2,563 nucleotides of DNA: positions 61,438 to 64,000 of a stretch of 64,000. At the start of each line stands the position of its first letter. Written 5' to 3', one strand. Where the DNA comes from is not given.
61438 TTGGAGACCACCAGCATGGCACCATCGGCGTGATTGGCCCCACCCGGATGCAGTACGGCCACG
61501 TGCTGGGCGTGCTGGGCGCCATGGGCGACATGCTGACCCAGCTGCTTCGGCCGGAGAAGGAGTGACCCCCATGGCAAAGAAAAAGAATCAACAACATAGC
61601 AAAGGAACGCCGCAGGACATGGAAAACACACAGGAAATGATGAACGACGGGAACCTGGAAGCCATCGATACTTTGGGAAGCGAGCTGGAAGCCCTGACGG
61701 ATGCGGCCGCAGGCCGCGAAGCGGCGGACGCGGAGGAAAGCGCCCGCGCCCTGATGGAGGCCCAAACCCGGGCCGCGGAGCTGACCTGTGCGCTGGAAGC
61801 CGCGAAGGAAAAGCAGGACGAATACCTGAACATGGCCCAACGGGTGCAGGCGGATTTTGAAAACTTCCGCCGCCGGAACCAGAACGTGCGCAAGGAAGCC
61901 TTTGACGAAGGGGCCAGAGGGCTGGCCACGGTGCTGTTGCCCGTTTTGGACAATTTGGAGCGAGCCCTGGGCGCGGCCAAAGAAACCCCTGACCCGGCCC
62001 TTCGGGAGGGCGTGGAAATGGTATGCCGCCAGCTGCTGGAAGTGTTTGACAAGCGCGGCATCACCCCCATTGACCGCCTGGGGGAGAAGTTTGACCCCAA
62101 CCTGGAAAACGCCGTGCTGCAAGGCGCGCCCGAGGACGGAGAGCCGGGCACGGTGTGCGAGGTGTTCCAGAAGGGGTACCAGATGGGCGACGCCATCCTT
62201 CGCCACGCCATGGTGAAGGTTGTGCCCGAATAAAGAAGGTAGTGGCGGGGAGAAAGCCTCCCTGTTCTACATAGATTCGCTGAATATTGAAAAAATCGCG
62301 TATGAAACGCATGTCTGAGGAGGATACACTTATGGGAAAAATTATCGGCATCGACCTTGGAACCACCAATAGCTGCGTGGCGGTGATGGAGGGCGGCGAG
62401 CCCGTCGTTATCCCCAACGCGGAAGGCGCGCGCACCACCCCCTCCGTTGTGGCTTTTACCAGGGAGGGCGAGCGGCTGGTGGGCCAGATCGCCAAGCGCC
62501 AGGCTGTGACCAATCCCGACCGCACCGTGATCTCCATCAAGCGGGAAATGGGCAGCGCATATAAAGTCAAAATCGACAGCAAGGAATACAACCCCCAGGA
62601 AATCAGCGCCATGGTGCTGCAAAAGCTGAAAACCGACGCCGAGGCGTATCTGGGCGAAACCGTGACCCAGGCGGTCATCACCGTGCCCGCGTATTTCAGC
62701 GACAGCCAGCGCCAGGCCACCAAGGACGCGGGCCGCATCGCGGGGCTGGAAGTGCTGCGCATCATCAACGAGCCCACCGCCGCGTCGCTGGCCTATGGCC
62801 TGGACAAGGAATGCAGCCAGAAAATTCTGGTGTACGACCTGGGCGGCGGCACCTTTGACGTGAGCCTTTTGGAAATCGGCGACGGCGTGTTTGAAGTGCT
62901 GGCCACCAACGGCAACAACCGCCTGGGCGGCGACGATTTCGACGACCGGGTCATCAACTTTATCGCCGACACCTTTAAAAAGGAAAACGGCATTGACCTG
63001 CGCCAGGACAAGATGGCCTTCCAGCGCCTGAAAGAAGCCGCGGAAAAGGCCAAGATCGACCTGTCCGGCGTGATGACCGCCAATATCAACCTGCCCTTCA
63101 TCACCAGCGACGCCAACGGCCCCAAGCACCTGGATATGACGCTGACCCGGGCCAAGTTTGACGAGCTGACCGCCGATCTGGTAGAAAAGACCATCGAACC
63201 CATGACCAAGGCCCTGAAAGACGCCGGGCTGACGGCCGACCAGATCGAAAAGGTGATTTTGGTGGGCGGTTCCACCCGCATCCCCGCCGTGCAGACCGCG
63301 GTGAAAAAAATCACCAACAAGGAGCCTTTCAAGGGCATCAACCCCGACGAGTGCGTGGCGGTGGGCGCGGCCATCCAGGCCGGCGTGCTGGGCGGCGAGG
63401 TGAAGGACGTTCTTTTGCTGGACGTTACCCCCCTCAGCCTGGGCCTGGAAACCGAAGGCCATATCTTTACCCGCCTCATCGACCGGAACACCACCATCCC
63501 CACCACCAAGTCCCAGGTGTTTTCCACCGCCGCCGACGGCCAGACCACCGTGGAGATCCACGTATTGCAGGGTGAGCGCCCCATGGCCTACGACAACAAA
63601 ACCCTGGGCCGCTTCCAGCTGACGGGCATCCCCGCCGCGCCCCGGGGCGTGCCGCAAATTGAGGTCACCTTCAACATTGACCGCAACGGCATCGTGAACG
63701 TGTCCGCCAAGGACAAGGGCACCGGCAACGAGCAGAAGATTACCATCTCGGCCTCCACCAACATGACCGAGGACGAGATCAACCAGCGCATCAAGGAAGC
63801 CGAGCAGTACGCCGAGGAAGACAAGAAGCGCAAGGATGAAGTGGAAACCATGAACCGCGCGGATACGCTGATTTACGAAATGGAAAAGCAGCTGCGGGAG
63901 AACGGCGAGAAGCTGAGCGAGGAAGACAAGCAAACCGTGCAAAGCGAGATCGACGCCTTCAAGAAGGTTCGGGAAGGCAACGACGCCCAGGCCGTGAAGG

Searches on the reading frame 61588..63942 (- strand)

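Call 90: search_protein_families(library=pfam, proteins=[window:61588-63942:-], max_evalue=0.000001)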
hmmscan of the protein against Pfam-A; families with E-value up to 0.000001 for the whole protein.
window:61588-63942:- (784 aa): 1 family
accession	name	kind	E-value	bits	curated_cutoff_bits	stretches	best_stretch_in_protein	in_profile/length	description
PF10712.14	NAD-GH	-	2.6e-141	472.4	22.8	1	3-537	16-576/576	NAD-specific glutamate dehydrogenase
